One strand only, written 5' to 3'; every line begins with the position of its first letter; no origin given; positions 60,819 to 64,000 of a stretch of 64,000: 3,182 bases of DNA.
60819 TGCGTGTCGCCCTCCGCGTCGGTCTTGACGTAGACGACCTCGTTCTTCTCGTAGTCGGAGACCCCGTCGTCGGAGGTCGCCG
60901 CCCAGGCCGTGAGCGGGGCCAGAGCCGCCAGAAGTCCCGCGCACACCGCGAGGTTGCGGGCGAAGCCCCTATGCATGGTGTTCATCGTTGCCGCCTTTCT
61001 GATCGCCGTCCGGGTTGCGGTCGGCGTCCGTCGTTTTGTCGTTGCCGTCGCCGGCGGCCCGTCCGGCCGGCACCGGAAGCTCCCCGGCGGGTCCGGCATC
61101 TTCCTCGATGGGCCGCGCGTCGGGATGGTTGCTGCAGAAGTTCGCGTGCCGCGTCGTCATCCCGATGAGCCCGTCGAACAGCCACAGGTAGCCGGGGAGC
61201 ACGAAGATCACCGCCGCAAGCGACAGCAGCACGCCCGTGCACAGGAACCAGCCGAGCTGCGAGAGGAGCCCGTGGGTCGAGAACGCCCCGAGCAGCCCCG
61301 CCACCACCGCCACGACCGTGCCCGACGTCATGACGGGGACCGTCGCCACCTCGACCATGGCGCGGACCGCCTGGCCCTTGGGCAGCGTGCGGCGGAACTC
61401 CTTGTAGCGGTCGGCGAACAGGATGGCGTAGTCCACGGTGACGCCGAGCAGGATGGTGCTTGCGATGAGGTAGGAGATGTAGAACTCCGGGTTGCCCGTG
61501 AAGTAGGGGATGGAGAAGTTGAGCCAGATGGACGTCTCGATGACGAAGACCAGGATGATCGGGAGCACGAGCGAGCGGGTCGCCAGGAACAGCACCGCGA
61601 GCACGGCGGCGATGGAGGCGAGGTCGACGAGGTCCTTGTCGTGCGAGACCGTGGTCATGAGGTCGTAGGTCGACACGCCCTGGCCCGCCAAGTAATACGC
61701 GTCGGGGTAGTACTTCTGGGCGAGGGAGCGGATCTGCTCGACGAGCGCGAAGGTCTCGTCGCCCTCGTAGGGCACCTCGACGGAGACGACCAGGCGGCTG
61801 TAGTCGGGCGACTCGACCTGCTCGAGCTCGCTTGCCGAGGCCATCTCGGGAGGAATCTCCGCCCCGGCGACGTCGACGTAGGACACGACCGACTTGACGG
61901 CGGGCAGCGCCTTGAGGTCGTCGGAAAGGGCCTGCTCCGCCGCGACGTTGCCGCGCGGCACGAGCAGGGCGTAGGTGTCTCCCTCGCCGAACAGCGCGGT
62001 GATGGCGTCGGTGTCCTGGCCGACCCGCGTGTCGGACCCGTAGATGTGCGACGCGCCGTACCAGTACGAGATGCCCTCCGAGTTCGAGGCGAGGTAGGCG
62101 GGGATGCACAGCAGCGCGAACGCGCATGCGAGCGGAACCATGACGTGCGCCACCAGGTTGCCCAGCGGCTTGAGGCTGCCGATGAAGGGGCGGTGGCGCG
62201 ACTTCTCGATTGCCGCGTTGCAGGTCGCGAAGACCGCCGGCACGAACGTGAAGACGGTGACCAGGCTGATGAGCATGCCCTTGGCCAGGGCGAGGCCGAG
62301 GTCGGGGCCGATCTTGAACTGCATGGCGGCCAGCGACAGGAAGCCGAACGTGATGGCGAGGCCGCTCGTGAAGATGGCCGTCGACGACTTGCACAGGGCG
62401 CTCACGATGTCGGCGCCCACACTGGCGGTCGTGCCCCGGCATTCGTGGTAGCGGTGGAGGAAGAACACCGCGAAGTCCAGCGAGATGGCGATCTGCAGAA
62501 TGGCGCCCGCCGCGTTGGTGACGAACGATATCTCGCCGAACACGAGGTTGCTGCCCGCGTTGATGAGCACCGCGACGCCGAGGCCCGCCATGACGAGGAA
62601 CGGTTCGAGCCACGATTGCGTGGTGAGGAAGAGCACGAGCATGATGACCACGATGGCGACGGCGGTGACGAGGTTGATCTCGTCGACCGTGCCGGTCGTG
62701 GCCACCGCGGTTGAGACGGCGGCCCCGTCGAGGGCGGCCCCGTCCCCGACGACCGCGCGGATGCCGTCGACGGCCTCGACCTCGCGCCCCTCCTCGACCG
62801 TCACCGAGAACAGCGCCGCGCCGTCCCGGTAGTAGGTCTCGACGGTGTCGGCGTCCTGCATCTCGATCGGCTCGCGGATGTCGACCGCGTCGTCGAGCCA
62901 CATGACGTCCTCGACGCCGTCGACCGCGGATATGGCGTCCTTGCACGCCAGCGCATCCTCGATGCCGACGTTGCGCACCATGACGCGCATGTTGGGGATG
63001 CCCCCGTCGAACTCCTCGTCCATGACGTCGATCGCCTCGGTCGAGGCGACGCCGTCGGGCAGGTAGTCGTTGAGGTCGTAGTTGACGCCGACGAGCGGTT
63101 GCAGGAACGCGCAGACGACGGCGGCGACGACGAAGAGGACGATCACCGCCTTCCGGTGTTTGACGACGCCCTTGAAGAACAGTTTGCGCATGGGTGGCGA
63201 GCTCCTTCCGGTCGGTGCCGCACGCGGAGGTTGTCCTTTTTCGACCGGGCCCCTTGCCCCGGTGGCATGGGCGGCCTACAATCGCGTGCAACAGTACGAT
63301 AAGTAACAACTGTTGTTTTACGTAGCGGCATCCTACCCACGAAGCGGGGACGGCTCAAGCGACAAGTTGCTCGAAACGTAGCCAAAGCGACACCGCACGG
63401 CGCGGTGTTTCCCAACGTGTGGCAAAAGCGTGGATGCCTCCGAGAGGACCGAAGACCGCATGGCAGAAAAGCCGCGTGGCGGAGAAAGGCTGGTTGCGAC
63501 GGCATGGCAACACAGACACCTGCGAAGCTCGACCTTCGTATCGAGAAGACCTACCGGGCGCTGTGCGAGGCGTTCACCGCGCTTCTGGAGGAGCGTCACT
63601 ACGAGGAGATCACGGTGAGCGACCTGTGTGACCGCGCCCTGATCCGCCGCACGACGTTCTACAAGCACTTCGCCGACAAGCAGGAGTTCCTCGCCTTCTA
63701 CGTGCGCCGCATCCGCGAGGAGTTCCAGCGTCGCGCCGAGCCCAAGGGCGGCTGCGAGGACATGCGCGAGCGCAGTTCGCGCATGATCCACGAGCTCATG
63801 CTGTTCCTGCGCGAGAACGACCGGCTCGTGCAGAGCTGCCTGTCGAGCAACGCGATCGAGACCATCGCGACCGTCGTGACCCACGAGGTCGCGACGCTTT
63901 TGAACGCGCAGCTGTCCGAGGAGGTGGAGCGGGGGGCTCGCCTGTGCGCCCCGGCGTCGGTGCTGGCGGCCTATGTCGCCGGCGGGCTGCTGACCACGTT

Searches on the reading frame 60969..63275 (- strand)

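Call 7: search_protein_families(library=pfam, proteins=[window:60969-63275:-], max_evalue=0.001)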
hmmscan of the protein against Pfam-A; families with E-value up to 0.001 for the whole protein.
window:60969-63275:- (768 aa): 2 families
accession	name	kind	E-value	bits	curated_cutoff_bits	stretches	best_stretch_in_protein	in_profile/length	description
PF03176.21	MMPL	-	8.5e-47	160.1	20.5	2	71-354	2-304/333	MMPL family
PF00873.25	ACR_tran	-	0.00063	18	28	0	197-350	861-1018/1021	AcrB/AcrD/AcrF family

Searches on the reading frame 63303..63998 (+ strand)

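Call 7: search_protein_families(library=pfam, proteins=[window:63303-63998:+], max_evalue=0.001)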
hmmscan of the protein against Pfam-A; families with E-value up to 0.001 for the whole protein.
window:63303-63998:+ (232 aa): 2 families
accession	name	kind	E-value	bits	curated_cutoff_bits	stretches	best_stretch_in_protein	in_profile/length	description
PF00440.29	TetR_N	-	1.6e-06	28.2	24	1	92-130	6-44/47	Bacterial regulatory proteins, tetR family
PF13022.12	HTH_Tnp_1_2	-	0.00017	22.1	27.9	1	93-144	17-66/122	Helix-turn-helix of insertion element transposase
